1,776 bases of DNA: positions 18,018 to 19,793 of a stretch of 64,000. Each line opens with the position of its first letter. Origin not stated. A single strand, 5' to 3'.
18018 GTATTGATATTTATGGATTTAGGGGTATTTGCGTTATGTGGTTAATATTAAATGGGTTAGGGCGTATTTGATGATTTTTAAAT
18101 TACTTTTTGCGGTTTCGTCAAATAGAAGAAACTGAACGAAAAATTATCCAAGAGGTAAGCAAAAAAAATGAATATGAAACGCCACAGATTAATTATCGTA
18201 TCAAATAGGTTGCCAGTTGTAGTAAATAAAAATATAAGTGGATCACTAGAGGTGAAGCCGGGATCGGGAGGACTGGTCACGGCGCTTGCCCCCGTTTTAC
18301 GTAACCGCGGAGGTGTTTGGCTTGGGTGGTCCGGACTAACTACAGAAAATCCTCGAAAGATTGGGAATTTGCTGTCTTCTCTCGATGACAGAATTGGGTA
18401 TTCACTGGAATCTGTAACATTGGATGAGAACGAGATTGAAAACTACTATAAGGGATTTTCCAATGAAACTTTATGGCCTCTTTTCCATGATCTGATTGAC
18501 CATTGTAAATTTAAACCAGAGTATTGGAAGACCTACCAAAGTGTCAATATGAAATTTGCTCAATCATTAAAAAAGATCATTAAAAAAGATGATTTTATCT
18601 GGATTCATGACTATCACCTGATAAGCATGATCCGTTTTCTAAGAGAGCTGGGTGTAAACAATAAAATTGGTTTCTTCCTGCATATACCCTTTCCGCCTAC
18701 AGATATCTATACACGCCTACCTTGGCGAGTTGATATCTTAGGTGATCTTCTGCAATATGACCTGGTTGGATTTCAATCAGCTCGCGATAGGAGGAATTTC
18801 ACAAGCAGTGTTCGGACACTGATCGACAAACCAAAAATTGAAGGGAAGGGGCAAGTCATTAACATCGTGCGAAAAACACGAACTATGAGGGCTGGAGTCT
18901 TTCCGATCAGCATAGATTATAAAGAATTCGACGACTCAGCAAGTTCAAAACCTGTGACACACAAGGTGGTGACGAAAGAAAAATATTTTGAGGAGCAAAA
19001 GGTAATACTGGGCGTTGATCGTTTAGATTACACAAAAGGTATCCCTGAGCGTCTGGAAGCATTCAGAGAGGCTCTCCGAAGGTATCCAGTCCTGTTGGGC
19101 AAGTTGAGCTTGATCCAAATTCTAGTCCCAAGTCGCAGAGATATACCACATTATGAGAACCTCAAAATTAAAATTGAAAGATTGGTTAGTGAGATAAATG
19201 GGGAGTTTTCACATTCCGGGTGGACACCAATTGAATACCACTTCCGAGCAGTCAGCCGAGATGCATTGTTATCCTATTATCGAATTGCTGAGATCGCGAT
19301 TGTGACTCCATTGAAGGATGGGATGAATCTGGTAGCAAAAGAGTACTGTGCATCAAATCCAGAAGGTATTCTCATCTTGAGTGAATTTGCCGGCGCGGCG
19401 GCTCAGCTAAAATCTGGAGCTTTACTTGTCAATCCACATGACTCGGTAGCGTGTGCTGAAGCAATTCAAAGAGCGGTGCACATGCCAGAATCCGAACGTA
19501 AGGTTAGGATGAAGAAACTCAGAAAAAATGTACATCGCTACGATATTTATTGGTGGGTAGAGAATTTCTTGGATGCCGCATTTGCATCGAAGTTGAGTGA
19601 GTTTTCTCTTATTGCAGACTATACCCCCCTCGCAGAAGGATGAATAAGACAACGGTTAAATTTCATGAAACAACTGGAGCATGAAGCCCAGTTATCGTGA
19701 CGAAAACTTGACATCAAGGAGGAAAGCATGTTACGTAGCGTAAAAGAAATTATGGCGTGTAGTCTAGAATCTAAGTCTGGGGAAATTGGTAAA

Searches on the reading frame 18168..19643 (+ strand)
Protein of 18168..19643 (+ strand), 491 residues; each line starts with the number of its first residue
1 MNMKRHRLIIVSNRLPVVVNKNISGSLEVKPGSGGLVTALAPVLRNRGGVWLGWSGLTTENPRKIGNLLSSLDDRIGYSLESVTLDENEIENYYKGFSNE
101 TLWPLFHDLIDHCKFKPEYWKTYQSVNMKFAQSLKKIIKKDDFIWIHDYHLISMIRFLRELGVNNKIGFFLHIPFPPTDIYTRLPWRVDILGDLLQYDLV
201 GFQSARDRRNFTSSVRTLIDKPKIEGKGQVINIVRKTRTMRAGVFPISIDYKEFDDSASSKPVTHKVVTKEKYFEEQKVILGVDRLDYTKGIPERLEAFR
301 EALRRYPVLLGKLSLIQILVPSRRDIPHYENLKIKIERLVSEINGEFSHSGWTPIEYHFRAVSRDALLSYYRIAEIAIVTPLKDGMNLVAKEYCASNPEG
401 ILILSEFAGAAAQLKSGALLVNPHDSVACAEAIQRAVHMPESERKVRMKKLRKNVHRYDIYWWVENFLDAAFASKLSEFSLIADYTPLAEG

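Call 13: find_encoding_contigs(protein=window:18168-19643:+, flank=10000, max_places=6)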
Protein window:18168-19643:+ (491 aa): 1 contig read that carries it; 1 place shown.
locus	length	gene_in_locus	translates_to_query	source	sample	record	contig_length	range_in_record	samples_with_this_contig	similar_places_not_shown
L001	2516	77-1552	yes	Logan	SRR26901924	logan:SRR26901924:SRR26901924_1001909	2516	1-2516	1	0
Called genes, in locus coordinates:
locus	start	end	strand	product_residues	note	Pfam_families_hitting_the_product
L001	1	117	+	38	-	?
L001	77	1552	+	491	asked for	PF00982:Glyco_transf_20, PF00534:Glycos_transf_1 (faint)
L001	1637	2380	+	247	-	PF05239:PRC (faint)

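Call 17: search_protein_families(library=pfam, proteins=[window:18168-19643:+])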
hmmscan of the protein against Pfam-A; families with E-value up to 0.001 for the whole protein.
window:18168-19643:+ (491 aa): 2 families
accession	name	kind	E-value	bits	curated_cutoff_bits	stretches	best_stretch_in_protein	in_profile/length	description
PF00982.27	Glyco_transf_20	-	6e-140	467.5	32.5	1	7-470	2-470/473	Glycosyltransferase family 20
PF00534.26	Glycos_transf_1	-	3.2e-07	30.5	26.4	0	361-446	80-165/172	Glycosyl transferases group 1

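Call 43: find_homologous_proteins(query=window:18168-19643:+, max_evalue=1e-100)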
Query window:18168-19643:+ (491 aa): 5913 proteins with E <= 1e-100 among 8000 candidates; the best 120 are listed.
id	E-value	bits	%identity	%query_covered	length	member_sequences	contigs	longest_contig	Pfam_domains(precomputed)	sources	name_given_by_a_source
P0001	0.0e+0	1121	100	100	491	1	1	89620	PF00534.27,PF00982.28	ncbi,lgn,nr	ncbi:MAG: trehalose-6-phosphate synthase [Candidatus Marinimicrobia bacterium]|nr:trehalose-6-phosph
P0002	3.5e-220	750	64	99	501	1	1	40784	PF00534.27,PF00982.28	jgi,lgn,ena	-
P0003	6.7e-220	749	66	99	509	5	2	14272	PF00534.27,PF00982.28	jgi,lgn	-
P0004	1.1e-219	748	65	99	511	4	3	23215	PF00982.28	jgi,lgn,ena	-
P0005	8.2e-218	742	66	99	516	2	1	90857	PF00982.28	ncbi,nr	ncbi:MAG: trehalose-6-phosphate synthase [Candidatus Marinimicrobia bacterium]|nr:trehalose-6-phosph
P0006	1.3e-217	741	65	99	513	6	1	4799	PF00982.28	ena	-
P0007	9.0e-217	738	66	99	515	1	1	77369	PF00982.28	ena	-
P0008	3.1e-193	661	59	99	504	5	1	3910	PF00982.28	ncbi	-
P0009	4.4e-192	657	58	99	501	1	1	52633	PF00982.28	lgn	-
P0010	1.1e-187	642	58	99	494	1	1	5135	PF00982.28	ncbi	-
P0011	2.6e-187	641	57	100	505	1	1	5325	PF00982.28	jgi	jgi:trehalose 6-phosphate synthase/phosphatase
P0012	3.2e-187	641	58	99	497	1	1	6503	PF00982.28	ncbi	-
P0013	1.8e-186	639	57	100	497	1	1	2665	PF00982.28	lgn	-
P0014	2.0e-186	638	58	99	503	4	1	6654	PF00982.28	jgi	jgi:trehalose 6-phosphate synthase/phosphatase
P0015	1.2e-185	636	56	99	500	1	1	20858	PF00534.27,PF00982.28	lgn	-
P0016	1.2e-185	636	56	99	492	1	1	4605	PF00982.28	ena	-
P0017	1.5e-185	635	56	100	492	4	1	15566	PF00534.27,PF00982.28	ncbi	-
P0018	1.6e-185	635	57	99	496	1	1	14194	PF00534.27,PF00982.28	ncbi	ncbi:MAG: trehalose-6-phosphate synthase [Calditrichia bacterium]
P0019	3.3e-185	634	56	99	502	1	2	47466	PF00982.28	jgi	jgi:alpha,alpha-trehalose-phosphate synthase [UDP-forming]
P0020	5.0e-185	634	57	98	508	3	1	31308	PF00982.28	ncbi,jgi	-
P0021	6.9e-185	633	56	100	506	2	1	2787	PF00982.28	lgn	-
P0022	1.5e-184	632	57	99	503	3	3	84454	PF00982.28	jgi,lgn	jgi:trehalose 6-phosphate synthase/phosphatase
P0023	1.8e-184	632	56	99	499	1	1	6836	PF00534.27,PF00982.28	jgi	jgi:trehalose 6-phosphate synthase/phosphatase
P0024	1.8e-184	632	56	99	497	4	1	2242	PF00982.28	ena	-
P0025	3.1e-184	631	57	99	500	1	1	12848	PF00982.28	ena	-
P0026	3.2e-184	631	56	99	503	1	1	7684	PF00982.28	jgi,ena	-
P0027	3.4e-184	631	57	99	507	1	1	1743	PF00982.28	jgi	jgi:trehalose 6-phosphate synthase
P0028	4.6e-184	631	58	99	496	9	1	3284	PF00982.28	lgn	-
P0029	5.1e-184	630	58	98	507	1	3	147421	PF00982.28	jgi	jgi:trehalose 6-phosphate synthase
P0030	5.7e-184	630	57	98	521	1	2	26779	PF00534.27,PF00982.28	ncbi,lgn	ncbi:MAG: trehalose-6-phosphate synthase [bacterium]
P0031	5.9e-184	630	57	99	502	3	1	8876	PF00982.28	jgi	jgi:trehalose 6-phosphate synthase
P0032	7.4e-184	630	57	99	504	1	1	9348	PF00982.28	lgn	-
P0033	1.1e-183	629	58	99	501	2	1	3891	PF00982.28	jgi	-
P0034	1.3e-183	629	56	99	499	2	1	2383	PF00982.28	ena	-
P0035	1.4e-183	629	57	99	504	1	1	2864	PF00982.28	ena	-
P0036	1.5e-183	629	56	99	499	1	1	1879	PF00982.28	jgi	-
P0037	2.6e-183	628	58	98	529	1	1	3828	PF00982.28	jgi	jgi:trehalose 6-phosphate synthase/phosphatase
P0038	5.7e-183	627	57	99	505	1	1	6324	PF00982.28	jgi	-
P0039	1.1e-182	626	55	99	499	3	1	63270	PF00982.28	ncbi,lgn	ncbi:MAG: trehalose-6-phosphate synthase [Calditrichia bacterium]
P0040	1.1e-182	626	56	99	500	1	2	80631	PF00982.28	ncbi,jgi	jgi:trehalose 6-phosphate synthase/phosphatase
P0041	2.7e-182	625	56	98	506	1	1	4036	PF00982.28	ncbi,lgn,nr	ncbi:MAG: trehalose-6-phosphate synthase [Calditrichaeota bacterium]|nr:trehalose-6-phosphate syntha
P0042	3.0e-182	625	55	99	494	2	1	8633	PF00982.28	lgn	-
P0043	3.0e-182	625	56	99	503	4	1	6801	PF00982.28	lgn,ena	-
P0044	4.4e-182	624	57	98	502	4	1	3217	PF00982.28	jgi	-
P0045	4.7e-182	624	55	100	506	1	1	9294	PF00982.28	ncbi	-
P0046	6.7e-182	623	56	99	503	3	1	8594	PF00534.27,PF00982.28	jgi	-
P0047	2.0e-181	622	57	99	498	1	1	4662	PF00982.28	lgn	-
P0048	2.3e-181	622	57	100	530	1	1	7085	PF00982.28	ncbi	-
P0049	2.5e-181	622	57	99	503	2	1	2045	PF00982.28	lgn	-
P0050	3.1e-181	621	57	99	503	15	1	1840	PF00982.28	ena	-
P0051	4.4e-181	621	56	99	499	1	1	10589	PF00982.28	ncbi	-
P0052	5.3e-181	620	57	99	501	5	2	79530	PF00982.28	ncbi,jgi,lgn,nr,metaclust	ncbi:MAG: alpha,alpha-trehalose-phosphate synthase [candidate division Zixibacteria bacterium SM23_8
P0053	5.6e-181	620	56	99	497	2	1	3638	PF00982.28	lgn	-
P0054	6.4e-181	620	57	99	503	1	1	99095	PF00982.28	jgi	-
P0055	1.1e-180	619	57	98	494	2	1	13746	PF00982.28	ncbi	-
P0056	1.2e-180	619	55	99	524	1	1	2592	PF00982.28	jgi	jgi:trehalose 6-phosphate synthase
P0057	1.2e-180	619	57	99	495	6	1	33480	PF00982.28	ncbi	-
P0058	1.2e-180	619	56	99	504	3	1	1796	PF00982.28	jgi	jgi:trehalose 6-phosphate synthase/phosphatase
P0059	1.6e-180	619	56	98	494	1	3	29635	PF00982.28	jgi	-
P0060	1.8e-180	619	56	99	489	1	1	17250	PF00982.28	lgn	-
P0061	2.1e-180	618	56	98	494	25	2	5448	PF00982.28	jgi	jgi:trehalose 6-phosphate synthase/phosphatase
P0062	3.5e-180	618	55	99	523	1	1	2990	PF00982.28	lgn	-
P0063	4.2e-180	617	55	99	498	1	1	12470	PF00982.28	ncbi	-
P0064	4.3e-180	617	57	99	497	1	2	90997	PF00982.28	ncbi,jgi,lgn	-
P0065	4.3e-180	617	56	99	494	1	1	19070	PF00982.28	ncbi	ncbi:trehalose-6-phosphate synthase [Candidatus Zixiibacteriota bacterium]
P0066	4.8e-180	617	56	99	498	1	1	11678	PF00534.27,PF00982.28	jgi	jgi:trehalose 6-phosphate synthase/phosphatase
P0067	5.1e-180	617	55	98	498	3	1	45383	PF00982.28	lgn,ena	-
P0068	5.5e-180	617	56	98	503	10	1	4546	PF00982.28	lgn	-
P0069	7.2e-180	617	55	99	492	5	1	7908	PF00534.27,PF00982.28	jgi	jgi:trehalose 6-phosphate synthase/phosphatase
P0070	8.9e-180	616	56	99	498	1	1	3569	PF00982.28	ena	-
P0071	1.1e-179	616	56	99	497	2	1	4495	PF00982.28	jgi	jgi:trehalose 6-phosphate synthase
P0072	1.1e-179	616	55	99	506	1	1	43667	PF00982.28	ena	-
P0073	1.7e-179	615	57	99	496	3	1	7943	PF00982.28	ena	-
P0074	2.7e-179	615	56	99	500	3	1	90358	PF00534.27,PF00982.28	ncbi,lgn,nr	ncbi:MAG TPA: trehalose-6-phosphate synthase [Candidatus Limnocylindrales bacterium]|nr:trehalose-6-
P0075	3.2e-179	615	55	99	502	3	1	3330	PF00534.27,PF00982.28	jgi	jgi:trehalose 6-phosphate synthase/phosphatase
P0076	3.3e-179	615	57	98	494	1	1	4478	PF00982.28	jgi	jgi:trehalose 6-phosphate synthase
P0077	3.9e-179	614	55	99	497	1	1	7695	PF00982.28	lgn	-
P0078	4.2e-179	614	56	98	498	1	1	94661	PF00982.28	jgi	jgi:trehalose 6-phosphate synthase/phosphatase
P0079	4.4e-179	614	56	98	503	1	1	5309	PF00982.28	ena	-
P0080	5.0e-179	614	57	98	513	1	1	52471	PF00982.28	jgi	jgi:trehalose 6-phosphate synthase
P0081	8.4e-179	613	57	99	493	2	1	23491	PF00982.28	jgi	jgi:trehalose 6-phosphate synthase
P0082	9.0e-179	613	56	100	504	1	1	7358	PF00982.28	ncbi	-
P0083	1.2e-178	613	54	99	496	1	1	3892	PF00982.28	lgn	-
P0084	1.6e-178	612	56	98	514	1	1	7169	PF00982.28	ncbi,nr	ncbi:MAG: trehalose-6-phosphate synthase [Candidatus Eisenbacteria bacterium]|nr:trehalose-6-phospha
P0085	1.9e-178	612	56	99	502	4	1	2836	PF00982.28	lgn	-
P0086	2.0e-178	612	55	98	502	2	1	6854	PF00982.28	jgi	jgi:trehalose 6-phosphate synthase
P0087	2.1e-178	612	54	98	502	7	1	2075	PF00982.28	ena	-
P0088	3.5e-178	611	56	98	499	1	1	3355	PF00982.28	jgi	jgi:trehalose 6-phosphate synthase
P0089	3.6e-178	611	55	99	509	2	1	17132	PF00982.28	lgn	-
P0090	4.2e-178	611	56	99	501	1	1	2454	PF00982.28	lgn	-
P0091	4.7e-178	611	57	98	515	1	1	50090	PF00982.28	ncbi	-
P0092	6.6e-178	610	55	98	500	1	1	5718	PF00534.27,PF00982.28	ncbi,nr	ncbi:MAG: trehalose-6-phosphate synthase [candidate division Zixibacteria bacterium]|nr:trehalose-6-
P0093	9.4e-178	610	56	98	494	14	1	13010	PF00982.28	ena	-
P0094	9.6e-178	610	55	98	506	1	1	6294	PF00982.28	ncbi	-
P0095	1.2e-177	609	55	99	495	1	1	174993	PF00534.27,PF00982.28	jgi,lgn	jgi:trehalose 6-phosphate synthase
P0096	1.3e-177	609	55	99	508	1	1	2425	PF00982.28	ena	-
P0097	1.4e-177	609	56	98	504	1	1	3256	PF00982.28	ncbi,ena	-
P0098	1.4e-177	609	55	99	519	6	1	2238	PF00982.28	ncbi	-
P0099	2.0e-177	609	55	99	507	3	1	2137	PF00982.28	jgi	-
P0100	2.0e-177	609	55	98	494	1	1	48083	PF00982.28,PF13692.13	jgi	jgi:trehalose 6-phosphate synthase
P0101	2.5e-177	608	56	99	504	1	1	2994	PF00982.28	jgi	jgi:alpha,alpha-trehalose-phosphate synthase [UDP-forming]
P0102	2.5e-177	608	56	98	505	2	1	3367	PF00982.28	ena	-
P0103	3.2e-177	608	56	99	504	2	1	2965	PF00982.28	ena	-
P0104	4.0e-177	608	56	98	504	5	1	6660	PF00982.28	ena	-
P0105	4.4e-177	608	55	98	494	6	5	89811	PF00982.28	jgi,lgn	jgi:trehalose 6-phosphate synthase/phosphatase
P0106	5.2e-177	607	57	98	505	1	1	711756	PF00982.28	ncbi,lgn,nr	ncbi:trehalose-6-phosphate synthase [bacterium]|nr:trehalose-6-phosphate synthase [bacterium]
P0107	5.2e-177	607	55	99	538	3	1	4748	PF00982.28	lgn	-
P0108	9.0e-177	606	54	98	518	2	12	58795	PF00982.28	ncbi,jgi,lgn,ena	-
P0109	9.3e-177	606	55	99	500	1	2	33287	PF00982.28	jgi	jgi:trehalose 6-phosphate synthase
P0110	9.7e-177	606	55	99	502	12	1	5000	PF00982.28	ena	-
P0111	9.8e-177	606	54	98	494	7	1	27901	PF00982.28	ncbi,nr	ncbi:MAG: trehalose-6-phosphate synthase [Candidatus Eisenbacteria bacterium]|nr:trehalose-6-phospha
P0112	9.9e-177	606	55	99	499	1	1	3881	PF00982.28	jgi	jgi:trehalose 6-phosphate synthase/phosphatase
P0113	1.1e-176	606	55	98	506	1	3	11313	PF00982.28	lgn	-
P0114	1.1e-176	606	57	98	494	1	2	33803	PF00982.28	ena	-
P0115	1.3e-176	606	56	98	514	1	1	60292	PF00982.28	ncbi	-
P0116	1.5e-176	606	55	98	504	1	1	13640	PF00534.27,PF00982.28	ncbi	-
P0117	1.7e-176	606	55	99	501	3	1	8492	PF00982.28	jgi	jgi:trehalose 6-phosphate synthase/phosphatase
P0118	2.0e-176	605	55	98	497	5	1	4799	PF00982.28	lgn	-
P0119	2.0e-176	605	55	99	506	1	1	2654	PF00982.28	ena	-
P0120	2.0e-176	605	56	99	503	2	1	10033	PF00982.28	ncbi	-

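Call 44: find_encoding_contigs(protein=P0005, flank=6000, max_places=2)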
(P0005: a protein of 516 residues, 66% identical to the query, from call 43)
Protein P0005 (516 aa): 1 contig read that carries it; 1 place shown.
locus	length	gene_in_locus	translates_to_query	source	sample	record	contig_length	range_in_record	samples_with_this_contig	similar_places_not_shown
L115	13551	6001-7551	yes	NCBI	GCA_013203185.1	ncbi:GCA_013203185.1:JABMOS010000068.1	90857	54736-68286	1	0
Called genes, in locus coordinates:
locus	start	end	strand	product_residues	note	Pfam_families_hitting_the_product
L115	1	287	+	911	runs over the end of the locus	PF05547:Peptidase_M6, PF18962:Por_Secre_tail (weak), PF13860:FlgD_ig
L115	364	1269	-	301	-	-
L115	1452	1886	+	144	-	PF13442:Cytochrome_CBB3, PF00034:Cytochrom_C (weak)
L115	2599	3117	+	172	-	PF22381:Staph_reg_Sar_Rot, PF01047:MarR, PF12802:MarR_2 (weak)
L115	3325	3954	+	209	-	PF19027:DUF5752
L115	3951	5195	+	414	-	PF21269:TreT_GT1, PF20706:GT4-conflict (faint), PF00534:Glycos_transf_1, PF13692:Glyco_trans_1_4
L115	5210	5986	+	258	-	PF08282:Hydrolase_3 (faint), PF02358:Trehalose_PPase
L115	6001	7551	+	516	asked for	PF00982:Glyco_transf_20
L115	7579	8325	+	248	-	PF05239:PRC (weak)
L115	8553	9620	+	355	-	PF00924:MS_channel_2nd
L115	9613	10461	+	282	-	PF00583:Acetyltransf_1, PF13508:Acetyltransf_7 (faint)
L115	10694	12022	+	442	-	PF00324:AA_permease, PF13520:AA_permease_2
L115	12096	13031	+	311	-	PF18948:DUF5692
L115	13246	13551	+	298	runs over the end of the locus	PF01545:Cation_efflux, PF16916:ZT_dimer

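Call 45: find_encoding_contigs(protein=P0007, flank=6000, max_places=2)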
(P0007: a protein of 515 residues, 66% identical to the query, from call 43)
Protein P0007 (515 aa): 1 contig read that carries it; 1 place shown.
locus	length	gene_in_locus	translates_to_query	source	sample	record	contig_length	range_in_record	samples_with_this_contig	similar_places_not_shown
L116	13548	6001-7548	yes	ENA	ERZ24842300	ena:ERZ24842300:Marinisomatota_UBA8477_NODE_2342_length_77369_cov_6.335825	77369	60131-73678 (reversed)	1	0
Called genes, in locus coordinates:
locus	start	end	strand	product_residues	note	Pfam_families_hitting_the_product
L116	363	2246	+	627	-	PF01136:Peptidase_U32, PF12392:DUF3656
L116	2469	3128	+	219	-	PF22381:Staph_reg_Sar_Rot, PF01047:MarR, PF12802:MarR_2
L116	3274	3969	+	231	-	PF19027:DUF5752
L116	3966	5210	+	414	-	PF21269:TreT_GT1, PF00534:Glycos_transf_1, PF13692:Glyco_trans_1_4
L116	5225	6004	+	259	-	PF08282:Hydrolase_3 (faint), PF02358:Trehalose_PPase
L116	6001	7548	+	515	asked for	PF00982:Glyco_transf_20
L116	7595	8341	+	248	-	PF05239:PRC (faint)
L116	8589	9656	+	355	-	PF00924:MS_channel_2nd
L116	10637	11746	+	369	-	PF00989:PAS, PF13188:PAS_8 (weak), PF13426:PAS_9, PF08448:PAS_4, PF07730:HisKA_3, PF02518:HATPase_c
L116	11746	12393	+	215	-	PF00072:Response_reg, PF00196:GerE, PF08281:Sigma70_r4_2 (faint)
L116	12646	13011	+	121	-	PF02152:FolB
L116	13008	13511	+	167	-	PF01288:HPPK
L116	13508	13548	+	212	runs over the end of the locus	PF01712:dNK, PF13238:AAA_18 (faint), PF02223:Thymidylate_kin (weak)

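Call 46: find_encoding_contigs(protein=P0002, flank=6000, max_places=2)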
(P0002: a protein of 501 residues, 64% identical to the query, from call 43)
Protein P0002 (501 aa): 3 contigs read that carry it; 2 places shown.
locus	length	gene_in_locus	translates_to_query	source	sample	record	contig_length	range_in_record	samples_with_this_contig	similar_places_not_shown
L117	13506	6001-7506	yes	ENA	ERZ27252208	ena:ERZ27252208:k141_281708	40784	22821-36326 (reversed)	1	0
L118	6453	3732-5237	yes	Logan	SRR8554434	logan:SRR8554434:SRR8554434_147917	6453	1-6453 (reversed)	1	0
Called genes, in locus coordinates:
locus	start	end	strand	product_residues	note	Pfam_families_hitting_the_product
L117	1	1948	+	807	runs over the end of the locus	PF02190:LON_substr_bdg, PF00004:AAA, PF07728:AAA_5 (weak), PF22667:Lon_lid, PF05362:Lon_C, PF13541:ChlI (weak)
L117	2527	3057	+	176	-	PF22381:Staph_reg_Sar_Rot (weak), PF12802:MarR_2, PF01047:MarR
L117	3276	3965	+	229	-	PF19027:DUF5752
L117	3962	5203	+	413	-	PF21269:TreT_GT1, PF00534:Glycos_transf_1, PF13692:Glyco_trans_1_4, PF20706:GT4-conflict (faint)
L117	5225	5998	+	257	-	PF02358:Trehalose_PPase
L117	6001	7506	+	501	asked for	PF00982:Glyco_transf_20, PF00534:Glycos_transf_1 (faint)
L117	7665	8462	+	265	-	PF02080:TrkA_C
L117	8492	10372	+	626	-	PF00999:Na_H_Exchanger, PF02254:TrkA_N (faint), PF02080:TrkA_C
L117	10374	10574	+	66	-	-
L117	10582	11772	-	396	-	PF03372:Exo_endo_phos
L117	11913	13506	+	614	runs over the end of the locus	PF13537:GATase_7 (faint)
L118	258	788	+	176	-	PF22381:Staph_reg_Sar_Rot (weak), PF12802:MarR_2, PF01047:MarR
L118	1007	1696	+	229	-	PF19027:DUF5752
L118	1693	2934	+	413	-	PF21269:TreT_GT1, PF00534:Glycos_transf_1, PF13692:Glyco_trans_1_4, PF20706:GT4-conflict (faint)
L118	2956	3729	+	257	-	PF02358:Trehalose_PPase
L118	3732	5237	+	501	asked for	PF00982:Glyco_transf_20, PF00534:Glycos_transf_1 (faint)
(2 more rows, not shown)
